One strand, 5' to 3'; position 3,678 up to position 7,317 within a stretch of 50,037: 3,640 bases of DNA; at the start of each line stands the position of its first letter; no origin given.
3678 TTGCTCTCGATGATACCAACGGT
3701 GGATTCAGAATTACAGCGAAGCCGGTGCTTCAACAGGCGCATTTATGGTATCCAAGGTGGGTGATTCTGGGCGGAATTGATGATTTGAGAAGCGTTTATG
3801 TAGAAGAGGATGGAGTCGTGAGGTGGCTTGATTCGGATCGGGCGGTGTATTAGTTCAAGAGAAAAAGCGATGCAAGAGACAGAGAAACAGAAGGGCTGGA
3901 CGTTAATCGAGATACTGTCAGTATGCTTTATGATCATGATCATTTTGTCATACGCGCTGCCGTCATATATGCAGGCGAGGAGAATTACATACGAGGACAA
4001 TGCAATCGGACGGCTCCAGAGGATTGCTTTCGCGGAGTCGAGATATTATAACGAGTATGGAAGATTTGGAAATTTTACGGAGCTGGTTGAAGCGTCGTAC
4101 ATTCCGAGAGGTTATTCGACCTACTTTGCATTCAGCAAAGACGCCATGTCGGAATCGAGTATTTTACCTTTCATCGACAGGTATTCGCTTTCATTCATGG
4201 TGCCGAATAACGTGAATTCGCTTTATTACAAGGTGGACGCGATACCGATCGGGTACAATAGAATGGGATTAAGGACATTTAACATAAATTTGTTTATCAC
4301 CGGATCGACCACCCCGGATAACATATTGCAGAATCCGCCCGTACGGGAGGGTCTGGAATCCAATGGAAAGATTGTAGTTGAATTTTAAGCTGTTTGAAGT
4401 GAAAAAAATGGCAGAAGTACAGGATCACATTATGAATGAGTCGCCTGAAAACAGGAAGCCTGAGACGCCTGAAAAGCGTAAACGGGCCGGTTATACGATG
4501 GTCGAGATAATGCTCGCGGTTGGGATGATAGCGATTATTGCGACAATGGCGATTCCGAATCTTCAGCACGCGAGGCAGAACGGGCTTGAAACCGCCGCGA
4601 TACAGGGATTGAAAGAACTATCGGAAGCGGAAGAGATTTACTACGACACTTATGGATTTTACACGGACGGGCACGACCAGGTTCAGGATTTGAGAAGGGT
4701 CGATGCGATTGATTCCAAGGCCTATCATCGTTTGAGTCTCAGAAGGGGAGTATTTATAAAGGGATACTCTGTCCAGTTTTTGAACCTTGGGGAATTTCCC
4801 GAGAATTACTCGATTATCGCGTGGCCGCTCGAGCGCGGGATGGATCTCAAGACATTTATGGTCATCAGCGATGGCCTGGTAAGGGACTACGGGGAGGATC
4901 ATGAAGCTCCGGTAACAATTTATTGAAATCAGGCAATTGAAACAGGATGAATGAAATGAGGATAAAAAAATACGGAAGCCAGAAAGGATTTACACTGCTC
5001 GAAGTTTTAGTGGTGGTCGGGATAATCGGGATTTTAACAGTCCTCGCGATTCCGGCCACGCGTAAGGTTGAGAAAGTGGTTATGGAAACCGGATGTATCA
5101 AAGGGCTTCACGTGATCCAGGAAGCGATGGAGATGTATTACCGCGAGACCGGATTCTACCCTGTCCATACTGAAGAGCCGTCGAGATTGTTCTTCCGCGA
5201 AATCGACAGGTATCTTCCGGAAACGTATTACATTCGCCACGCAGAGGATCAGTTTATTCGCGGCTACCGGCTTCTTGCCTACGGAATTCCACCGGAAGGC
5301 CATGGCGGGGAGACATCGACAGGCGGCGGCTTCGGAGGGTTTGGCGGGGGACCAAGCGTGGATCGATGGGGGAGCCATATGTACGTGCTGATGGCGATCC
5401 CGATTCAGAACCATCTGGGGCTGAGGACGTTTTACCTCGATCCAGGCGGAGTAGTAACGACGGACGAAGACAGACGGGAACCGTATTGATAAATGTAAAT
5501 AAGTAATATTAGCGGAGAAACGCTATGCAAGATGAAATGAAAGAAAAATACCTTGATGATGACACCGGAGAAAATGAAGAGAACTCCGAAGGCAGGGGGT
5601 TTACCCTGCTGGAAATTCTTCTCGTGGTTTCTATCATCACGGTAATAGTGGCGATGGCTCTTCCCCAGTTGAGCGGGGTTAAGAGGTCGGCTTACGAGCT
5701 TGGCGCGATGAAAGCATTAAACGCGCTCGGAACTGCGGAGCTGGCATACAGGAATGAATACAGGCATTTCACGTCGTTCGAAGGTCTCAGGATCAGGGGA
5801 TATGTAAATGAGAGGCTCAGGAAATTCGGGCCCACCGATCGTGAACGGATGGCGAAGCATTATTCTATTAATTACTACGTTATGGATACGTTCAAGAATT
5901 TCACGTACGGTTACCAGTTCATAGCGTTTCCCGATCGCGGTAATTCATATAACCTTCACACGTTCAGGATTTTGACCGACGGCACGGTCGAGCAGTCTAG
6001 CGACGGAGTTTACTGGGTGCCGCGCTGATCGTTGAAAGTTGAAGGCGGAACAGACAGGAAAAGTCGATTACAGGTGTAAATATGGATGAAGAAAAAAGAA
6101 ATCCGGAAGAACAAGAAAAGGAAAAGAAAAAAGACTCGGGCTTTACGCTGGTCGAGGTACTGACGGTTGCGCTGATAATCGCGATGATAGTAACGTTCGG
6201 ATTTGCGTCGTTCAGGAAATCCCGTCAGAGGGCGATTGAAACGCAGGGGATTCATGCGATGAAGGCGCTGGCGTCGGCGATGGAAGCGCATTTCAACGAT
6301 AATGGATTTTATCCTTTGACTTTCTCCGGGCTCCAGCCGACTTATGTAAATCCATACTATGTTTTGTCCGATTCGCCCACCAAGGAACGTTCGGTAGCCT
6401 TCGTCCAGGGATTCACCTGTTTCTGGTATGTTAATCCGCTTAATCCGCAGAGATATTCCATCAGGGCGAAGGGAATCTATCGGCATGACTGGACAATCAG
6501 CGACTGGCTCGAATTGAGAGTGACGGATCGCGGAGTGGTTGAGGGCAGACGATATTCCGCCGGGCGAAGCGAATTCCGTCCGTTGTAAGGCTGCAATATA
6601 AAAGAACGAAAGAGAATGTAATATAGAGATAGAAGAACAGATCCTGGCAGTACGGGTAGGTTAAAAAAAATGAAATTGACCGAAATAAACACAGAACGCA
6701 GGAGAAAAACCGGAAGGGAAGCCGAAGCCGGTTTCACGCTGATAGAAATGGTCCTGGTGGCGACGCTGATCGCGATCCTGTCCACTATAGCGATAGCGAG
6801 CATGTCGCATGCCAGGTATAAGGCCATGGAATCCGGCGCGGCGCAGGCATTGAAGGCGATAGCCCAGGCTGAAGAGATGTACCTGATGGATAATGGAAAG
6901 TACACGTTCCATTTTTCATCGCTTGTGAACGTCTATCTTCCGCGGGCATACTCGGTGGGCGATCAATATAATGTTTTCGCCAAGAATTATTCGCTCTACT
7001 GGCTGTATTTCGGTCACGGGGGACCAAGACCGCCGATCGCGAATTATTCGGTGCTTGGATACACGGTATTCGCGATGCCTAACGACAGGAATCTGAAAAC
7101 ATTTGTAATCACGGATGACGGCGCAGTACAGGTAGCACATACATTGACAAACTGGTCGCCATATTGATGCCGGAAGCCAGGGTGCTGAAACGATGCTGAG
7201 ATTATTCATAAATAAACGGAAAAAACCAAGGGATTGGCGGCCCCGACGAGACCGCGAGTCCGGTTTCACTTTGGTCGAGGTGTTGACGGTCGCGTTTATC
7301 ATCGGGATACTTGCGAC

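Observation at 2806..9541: Tandem array of 12 full-length, deeply diverged pilin paralogs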

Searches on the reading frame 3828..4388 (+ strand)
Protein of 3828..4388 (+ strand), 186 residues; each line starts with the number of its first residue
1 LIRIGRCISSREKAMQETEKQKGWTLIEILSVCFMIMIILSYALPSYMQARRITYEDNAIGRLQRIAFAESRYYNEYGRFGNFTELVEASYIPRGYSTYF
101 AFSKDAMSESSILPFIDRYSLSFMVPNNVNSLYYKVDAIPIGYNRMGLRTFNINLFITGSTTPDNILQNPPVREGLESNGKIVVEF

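Call 4: search_protein_families(library=pfam, proteins=[window:3828-4388:+], max_evalue=0.1)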
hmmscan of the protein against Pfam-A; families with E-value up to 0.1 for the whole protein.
window:3828-4388:+ (186 aa): 0 families

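Call 6: search_protein_families(library=ncbifam, proteins=[window:3828-4388:+], max_evalue=0.1)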
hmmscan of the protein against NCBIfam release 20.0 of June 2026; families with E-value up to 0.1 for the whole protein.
window:3828-4388:+ (186 aa): 8 families
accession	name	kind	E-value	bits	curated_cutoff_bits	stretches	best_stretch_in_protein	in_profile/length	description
NF041013.1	T4P_ComGE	equivalog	4.3e-06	26.7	49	1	20-79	2-61/83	competence type IV pilus minor pilin ComGE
NF041775.1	typeIV_PilA_Myxo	equivalog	0.00062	19.8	400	1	20-87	9-76/214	type IV pilin protein PilA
TIGR01708.2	typeII_sec_gspH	equivalog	0.0068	16.4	80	1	21-64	1-44/169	type II secretion system minor pseudopilin GspH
NF007862.0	PRK10574.1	equivalog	0.0075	16.4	138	1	19-49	2-32/145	prepilin peptidase-dependent pilin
TIGR01710.1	typeII_sec_gspG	equivalog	0.011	15.7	88.85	1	22-82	1-61/134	type II secretion system major pseudopilin GspG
NF040982.1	ComGD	equivalog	0.017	15.5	70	1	21-50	1-29/139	competence type IV pilus minor pilin ComGD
NF007800.0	PRK10506.1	equivalog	0.034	14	158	1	17-49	4-36/163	prepilin peptidase-dependent protein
NF040999.1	pilin_ComGC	equivalog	0.074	13.3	75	0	21-52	1-32/84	competence type IV pilus major pilin ComGC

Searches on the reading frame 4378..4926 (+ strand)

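Call 4: search_protein_families(library=pfam, proteins=[window:4378-4926:+], max_evalue=0.1)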
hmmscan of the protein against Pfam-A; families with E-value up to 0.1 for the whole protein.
window:4378-4926:+ (182 aa): 1 family
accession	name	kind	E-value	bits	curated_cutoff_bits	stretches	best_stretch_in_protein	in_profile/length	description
PF07963.17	N_methyl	-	8.2e-05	22.5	21.2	1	33-59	1-27/27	Prokaryotic N-terminal methylation motif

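Call 6: search_protein_families(library=ncbifam, proteins=[window:4378-4926:+], max_evalue=0.1)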
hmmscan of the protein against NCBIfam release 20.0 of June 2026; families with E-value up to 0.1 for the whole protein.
window:4378-4926:+ (182 aa): 8 families
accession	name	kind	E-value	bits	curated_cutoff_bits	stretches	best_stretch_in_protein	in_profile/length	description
NF041013.1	T4P_ComGE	equivalog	1.7e-05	24.8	49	1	37-71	4-38/83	competence type IV pilus minor pilin ComGE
NF007862.0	PRK10574.1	equivalog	2.3e-05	24.5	138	1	35-76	3-44/145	prepilin peptidase-dependent pilin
NF041775.1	typeIV_PilA_Myxo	equivalog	3.8e-05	23.7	400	1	36-92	10-66/214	type IV pilin protein PilA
NF040999.1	pilin_ComGC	equivalog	0.0014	18.7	75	1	37-113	2-74/84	competence type IV pilus major pilin ComGC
TIGR01710.1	typeII_sec_gspG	equivalog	0.0018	18.3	88.85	1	38-105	2-69/134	type II secretion system major pseudopilin GspG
TIGR02532.1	IV_pilin_GFxxxE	domain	0.0052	16.6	16.3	1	36-59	1-24/24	prepilin-type N-terminal cleavage/methylation domain-containing protein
TIGR01708.2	typeII_sec_gspH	equivalog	0.02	14.9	80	1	37-75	2-41/169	type II secretion system minor pseudopilin GspH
NF007800.0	PRK10506.1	equivalog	0.028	14.2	158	1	33-78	5-51/163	prepilin peptidase-dependent protein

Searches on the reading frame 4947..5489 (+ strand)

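Call 4: search_protein_families(library=pfam, proteins=[window:4947-5489:+], max_evalue=0.1)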
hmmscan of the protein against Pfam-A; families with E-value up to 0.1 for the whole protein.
window:4947-5489:+ (180 aa): 1 family
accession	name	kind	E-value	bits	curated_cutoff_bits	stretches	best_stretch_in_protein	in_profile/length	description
PF07963.17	N_methyl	-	4e-07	29.8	21.2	1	11-34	3-26/27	Prokaryotic N-terminal methylation motif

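Call 6: search_protein_families(library=ncbifam, proteins=[window:4947-5489:+], max_evalue=0.1)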
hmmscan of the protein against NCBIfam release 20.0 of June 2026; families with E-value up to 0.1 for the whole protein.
window:4947-5489:+ (180 aa): 12 families
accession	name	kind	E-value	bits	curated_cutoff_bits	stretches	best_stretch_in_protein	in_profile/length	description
NF040999.1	pilin_ComGC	equivalog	3.4e-10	40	75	1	12-68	1-57/84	competence type IV pilus major pilin ComGC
TIGR01710.1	typeII_sec_gspG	equivalog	2.3e-09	37.4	88.85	1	13-76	1-64/134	type II secretion system major pseudopilin GspG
NF041013.1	T4P_ComGE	equivalog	7.4e-08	32.4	49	1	12-70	3-62/83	competence type IV pilus minor pilin ComGE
TIGR02532.1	IV_pilin_GFxxxE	domain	2.1e-07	30.5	16.3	1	12-35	1-24/24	prepilin-type N-terminal cleavage/methylation domain-containing protein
NF007862.0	PRK10574.1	equivalog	6.9e-07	29.5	138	1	11-43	3-35/145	prepilin peptidase-dependent pilin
NF041775.1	typeIV_PilA_Myxo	equivalog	2.9e-06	27.4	400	1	4-65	1-63/214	type IV pilin protein PilA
TIGR01708.2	typeII_sec_gspH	equivalog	2.8e-05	24.2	80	1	12-39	1-28/169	type II secretion system minor pseudopilin GspH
NF040982.1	ComGD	equivalog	0.0022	18.4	70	1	12-43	1-32/139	competence type IV pilus minor pilin ComGD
NF007800.0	PRK10506.1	equivalog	0.0078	16.1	158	1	10-32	6-28/163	prepilin peptidase-dependent protein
TIGR02596.1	TIGR02596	subfamily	0.03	14.4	70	1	15-39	1-25/196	Verru_Chthon cassette protein D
TIGR01711.1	gspJ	equivalog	0.073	12.9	64.85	0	13-44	1-29/192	type II secretion system minor pseudopilin GspJ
NF041002.1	pilin_ComGF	equivalog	0.096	12.9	80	0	12-44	1-33/139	competence type IV pilus minor pilin ComGF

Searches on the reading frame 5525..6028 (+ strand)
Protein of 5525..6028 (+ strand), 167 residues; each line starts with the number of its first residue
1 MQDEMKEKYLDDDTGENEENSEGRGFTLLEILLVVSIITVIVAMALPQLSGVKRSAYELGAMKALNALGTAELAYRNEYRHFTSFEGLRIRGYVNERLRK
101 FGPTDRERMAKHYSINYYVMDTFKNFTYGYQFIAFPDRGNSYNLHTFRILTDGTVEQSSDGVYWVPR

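Call 4: search_protein_families(library=pfam, proteins=[window:5525-6028:+], max_evalue=0.1)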
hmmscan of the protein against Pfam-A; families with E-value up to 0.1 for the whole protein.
window:5525-6028:+ (167 aa): 1 family
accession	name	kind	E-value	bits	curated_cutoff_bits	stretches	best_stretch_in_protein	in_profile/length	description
PF07963.17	N_methyl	-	0.00032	20.6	21.2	1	24-46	5-27/27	Prokaryotic N-terminal methylation motif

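Call 48: find_related_loci(query=A7, collection=metagenome_contigs, flank=10000)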
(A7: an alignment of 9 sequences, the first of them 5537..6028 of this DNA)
Query A7 (163 aa) in metagenome_contigs; peptide patterns used: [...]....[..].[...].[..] (x = any residue, [..] = any of these).
600 stretches matched a pattern (row limit reached: there are more); 59 encode a relative of the query (tblastn E <= 1e-3); 59 distinct loci.
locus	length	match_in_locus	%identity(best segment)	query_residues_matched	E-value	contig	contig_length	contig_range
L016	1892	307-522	36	12-83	4e-11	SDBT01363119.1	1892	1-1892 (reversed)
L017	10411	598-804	36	3-71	3e-10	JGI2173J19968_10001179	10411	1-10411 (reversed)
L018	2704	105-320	35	1-78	2e-9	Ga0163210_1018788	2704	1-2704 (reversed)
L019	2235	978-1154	44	20-78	7e-9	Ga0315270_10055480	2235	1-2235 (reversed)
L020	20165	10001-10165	42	21-75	9e-9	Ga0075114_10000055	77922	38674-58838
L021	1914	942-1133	34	13-76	2e-8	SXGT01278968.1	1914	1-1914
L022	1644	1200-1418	33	17-89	2e-8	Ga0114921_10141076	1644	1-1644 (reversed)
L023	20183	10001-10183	33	20-80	6e-8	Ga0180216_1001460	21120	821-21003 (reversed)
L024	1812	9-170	37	21-74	2e-7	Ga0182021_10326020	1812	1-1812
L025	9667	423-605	34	14-74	3e-7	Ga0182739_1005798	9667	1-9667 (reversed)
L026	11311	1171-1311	43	18-64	3e-7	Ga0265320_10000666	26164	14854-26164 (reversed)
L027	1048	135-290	38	14-65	3e-7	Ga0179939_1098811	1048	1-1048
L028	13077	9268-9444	36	20-78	5e-7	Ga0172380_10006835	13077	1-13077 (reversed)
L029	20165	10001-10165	35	21-75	4e-7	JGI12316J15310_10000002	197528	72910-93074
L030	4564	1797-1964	34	19-74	7e-7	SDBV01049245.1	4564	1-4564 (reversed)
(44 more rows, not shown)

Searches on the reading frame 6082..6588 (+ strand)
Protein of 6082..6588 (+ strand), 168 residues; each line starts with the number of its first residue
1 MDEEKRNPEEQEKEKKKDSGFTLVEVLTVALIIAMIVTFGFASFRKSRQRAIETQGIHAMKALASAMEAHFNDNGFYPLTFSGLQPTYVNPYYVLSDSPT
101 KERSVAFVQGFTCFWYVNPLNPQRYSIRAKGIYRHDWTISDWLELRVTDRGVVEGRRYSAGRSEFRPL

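Call 4: search_protein_families(library=pfam, proteins=[window:6082-6588:+], max_evalue=0.1)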
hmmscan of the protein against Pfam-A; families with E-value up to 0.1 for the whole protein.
window:6082-6588:+ (168 aa): 1 family
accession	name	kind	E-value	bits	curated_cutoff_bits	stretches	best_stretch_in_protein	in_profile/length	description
PF07963.17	N_methyl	-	2.2e-05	24.3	21.2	1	15-39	1-25/27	Prokaryotic N-terminal methylation motif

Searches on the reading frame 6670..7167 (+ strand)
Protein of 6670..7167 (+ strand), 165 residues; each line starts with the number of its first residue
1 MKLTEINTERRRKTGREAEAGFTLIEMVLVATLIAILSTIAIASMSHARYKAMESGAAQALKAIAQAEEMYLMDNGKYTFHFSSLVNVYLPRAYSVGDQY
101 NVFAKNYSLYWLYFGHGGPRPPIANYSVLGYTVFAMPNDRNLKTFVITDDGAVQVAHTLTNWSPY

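Call 4: search_protein_families(library=pfam, proteins=[window:6670-7167:+], max_evalue=0.1)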
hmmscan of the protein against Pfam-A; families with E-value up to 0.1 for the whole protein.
window:6670-7167:+ (165 aa): 1 family
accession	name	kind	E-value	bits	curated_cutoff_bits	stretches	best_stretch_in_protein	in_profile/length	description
PF07963.17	N_methyl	-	0.00013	21.8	21.2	1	19-42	4-27/27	Prokaryotic N-terminal methylation motif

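Call 6: search_protein_families(library=ncbifam, proteins=[window:6670-7167:+], max_evalue=0.1)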
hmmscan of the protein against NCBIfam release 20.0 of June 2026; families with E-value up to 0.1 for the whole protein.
window:6670-7167:+ (165 aa): 13 families
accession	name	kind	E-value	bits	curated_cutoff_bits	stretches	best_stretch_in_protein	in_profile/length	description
NF040999.1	pilin_ComGC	equivalog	4.5e-08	33.2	75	1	20-86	2-67/84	competence type IV pilus major pilin ComGC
TIGR01710.1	typeII_sec_gspG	equivalog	5.1e-08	33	88.85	1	21-79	2-60/134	type II secretion system major pseudopilin GspG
TIGR01708.2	typeII_sec_gspH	equivalog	1e-07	32.1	80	1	19-79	1-62/169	type II secretion system minor pseudopilin GspH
NF041775.1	typeIV_PilA_Myxo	equivalog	1.1e-06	28.8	400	1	19-79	10-70/214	type IV pilin protein PilA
NF007862.0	PRK10574.1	equivalog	9.7e-06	25.8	138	1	18-77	3-62/145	prepilin peptidase-dependent pilin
TIGR02532.1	IV_pilin_GFxxxE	domain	5.7e-05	22.8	16.3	1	20-42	2-24/24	prepilin-type N-terminal cleavage/methylation domain-containing protein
NF040982.1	ComGD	equivalog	0.00019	21.9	70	1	20-55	2-36/139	competence type IV pilus minor pilin ComGD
NF007800.0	PRK10506.1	equivalog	0.0016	18.3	158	1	17-68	6-58/163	prepilin peptidase-dependent protein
NF041013.1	T4P_ComGE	equivalog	0.004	17.2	49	1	21-76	5-60/83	competence type IV pilus minor pilin ComGE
NF047827.1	T3SSXpsH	equivalog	0.0098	15.7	160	1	21-47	2-28/145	type II secretion system protein XpsH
TIGR02596.1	TIGR02596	subfamily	0.019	15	70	1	22-70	1-50/196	Verru_Chthon cassette protein D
NF006453.0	PRK08808.1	equivalog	0.028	13.5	295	1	16-50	3-37/211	type II secretion system protein J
NF038304.1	EPS_HpsC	equivalog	0.09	12.3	200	0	10-37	11-37/318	hormogonium polysaccharide secretion pseudopilin HpsC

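Call 9: find_encoding_contigs(protein=window:6670-7167:+, flank=10000, max_places=6)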
Protein window:6670-7167:+ (165 aa): no gene with exactly this product is on record in the collection.

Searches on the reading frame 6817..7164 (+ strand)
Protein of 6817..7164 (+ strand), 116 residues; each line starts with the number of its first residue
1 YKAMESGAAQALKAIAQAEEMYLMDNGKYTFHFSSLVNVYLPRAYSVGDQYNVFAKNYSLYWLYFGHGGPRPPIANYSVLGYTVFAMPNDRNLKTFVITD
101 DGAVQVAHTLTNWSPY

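Call 42: search_protein_representatives(alignment_id=A4)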
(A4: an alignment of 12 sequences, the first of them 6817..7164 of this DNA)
Query: 12 sequences, 119 profile positions. Proteins with E-value up to 0.001 (for the whole library): 196; up to 1e-10: 25; up to 1e-30: 0. The best 150 are listed.
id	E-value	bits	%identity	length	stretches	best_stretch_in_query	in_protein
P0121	1.0e-23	100.2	-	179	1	2-118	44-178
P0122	8.8e-21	90.8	-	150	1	1-108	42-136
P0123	8.8e-18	81.1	-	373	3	5-111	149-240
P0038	1.4e-17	80.5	-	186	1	3-111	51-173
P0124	1.6e-17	80.2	-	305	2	3-108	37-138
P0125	4.8e-17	78.7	-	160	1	1-103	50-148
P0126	1.0e-16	77.6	-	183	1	2-119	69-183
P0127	2.4e-16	76.4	-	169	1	1-112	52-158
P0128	3.6e-16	75.9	-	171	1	1-113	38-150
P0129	1.4e-15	74.0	-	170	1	1-118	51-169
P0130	2.2e-15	73.4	-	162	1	2-111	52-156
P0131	2.5e-15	73.1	-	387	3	5-111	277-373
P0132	3.5e-14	69.5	-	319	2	5-106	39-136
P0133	7.8e-14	68.4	-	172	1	3-107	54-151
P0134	1.2e-13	67.8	-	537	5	5-112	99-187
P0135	1.5e-13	67.4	-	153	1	1-109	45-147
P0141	2.2e-12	63.7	-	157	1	3-112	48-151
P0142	5.5e-12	62.4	-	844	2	4-109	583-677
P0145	2.1e-10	57.3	-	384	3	2-111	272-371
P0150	1.3e-09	54.7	-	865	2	5-113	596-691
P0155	3.2e-09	53.5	-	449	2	4-111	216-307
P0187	8.6e-07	45.6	-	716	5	49-117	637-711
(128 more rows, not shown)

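Call 44: search_protein_families(library=pfam, proteins=[P0123, P0124, P0134, P0142, P0131, P0132, P0145, P0155, P0150, P0187], max_evalue=0.01)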
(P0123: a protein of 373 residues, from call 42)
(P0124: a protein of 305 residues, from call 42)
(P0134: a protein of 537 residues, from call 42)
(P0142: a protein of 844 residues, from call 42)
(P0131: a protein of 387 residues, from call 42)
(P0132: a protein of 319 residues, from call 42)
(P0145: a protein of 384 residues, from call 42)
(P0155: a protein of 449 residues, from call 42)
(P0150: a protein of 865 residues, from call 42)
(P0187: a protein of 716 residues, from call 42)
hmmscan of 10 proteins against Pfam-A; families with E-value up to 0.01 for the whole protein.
P0123 (373 aa): 1 family
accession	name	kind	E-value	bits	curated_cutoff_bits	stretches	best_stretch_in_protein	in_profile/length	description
PF11453.13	DUF2950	-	3.5e-06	26.8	20.2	0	211-237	221-247/274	Protein of unknown function (DUF2950)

P0124 (305 aa): 0 families

P0134 (537 aa): 1 family
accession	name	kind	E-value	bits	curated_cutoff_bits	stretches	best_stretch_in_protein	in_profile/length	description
PF16732.10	ComP_DUS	-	1.2e-10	42.5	27.3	0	219-287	15-77/87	Type IV minor pilin ComP, DNA uptake sequence receptor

P0142 (844 aa): 1 family
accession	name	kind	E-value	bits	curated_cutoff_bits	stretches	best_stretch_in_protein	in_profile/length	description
PF11453.13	DUF2950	-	1.2e-08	34.9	20.2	1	644-679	215-250/274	Protein of unknown function (DUF2950)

P0131 (387 aa): 1 family
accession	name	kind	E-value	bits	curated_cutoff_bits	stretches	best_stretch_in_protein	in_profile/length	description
PF11453.13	DUF2950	-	4.8e-10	39.5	20.2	1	340-369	217-246/274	Protein of unknown function (DUF2950)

P0132 (319 aa): 0 families

P0145 (384 aa): 1 family
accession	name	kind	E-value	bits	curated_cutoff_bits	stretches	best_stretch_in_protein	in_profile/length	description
PF11453.13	DUF2950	-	3.3e-05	23.6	20.2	0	221-247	220-246/274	Protein of unknown function (DUF2950)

P0155 (449 aa): 4 families
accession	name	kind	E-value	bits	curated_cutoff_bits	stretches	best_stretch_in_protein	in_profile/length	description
PF16732.10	ComP_DUS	-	0.00025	22.3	27.3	0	211-285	6-75/87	Type IV minor pilin ComP, DNA uptake sequence receptor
PF01442.23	Apolipoprotein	-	0.0015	18.7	90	1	29-86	44-102/190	Apolipoprotein A1/A4/E domain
PF11453.13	DUF2950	-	0.0015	18.2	20.2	0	389-437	211-257/274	Protein of unknown function (DUF2950)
PF13180.12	PDZ_2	-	0.0045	17.7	27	0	104-186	12-80/80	PDZ domain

P0150 (865 aa): 1 family
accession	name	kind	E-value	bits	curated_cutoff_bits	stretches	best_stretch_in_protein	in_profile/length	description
PF11832.13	DUF3352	-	3.8e-05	22.9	26.8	1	331-539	35-243/536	Protein of unknown function (DUF3352)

P0187 (716 aa): 6 families
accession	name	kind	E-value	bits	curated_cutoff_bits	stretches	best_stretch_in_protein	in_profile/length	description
PF20918.2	SPOCS_spoVID-N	-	1.9e-06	28.2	27.1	0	350-393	15-58/132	SPOCS_spoVID-N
PF16525.10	MHB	-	3.3e-05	24.4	27.4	0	365-392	2-29/77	Haemophore, haem-binding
PF18545.6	HalOD1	-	0.00019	21.9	26.3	0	645-688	28-70/74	Halobacterial output domain 1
PF19581.5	Glyoxalase_7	-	0.00034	21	23.6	0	207-250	52-95/133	Glyoxalase superfamily protein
PF15073.11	SPATA48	-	0.0041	17.8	27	0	143-161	57-75/128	Spermatogenesis-associated protein 48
PF17057.10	B3R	-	0.0084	16.4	27.5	0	268-320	13-65/117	Poxviridae B3 protein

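Call 46: find_encoding_contigs(protein=P0135, flank=10000, max_places=3)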
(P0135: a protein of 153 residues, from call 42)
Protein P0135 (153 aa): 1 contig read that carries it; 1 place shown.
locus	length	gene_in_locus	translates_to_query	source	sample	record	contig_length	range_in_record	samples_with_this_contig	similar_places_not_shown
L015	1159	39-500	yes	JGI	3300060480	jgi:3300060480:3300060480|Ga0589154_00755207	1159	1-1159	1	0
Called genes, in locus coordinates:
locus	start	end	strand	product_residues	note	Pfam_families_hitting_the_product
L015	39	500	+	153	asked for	-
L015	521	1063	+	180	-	PF07963:N_methyl (weak)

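Call 49: find_encoding_contigs(protein=P0141, flank=10000, max_places=3)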
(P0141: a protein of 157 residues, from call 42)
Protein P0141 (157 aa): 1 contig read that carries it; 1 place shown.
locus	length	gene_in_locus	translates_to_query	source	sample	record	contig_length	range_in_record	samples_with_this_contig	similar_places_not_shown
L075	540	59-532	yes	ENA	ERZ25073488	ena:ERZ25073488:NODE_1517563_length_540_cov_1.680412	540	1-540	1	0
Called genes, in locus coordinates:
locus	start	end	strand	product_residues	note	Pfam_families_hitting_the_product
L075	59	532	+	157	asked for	PF07963:N_methyl (weak)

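Call 50: find_encoding_contigs(protein=P0125, flank=10000, max_places=3)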
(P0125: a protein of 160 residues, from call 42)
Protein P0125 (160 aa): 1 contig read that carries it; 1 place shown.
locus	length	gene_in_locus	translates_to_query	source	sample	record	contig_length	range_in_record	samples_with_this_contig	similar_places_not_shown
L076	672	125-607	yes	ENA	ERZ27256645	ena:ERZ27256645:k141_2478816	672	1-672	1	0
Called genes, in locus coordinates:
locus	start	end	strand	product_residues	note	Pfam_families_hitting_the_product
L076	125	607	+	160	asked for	PF07963:N_methyl (weak)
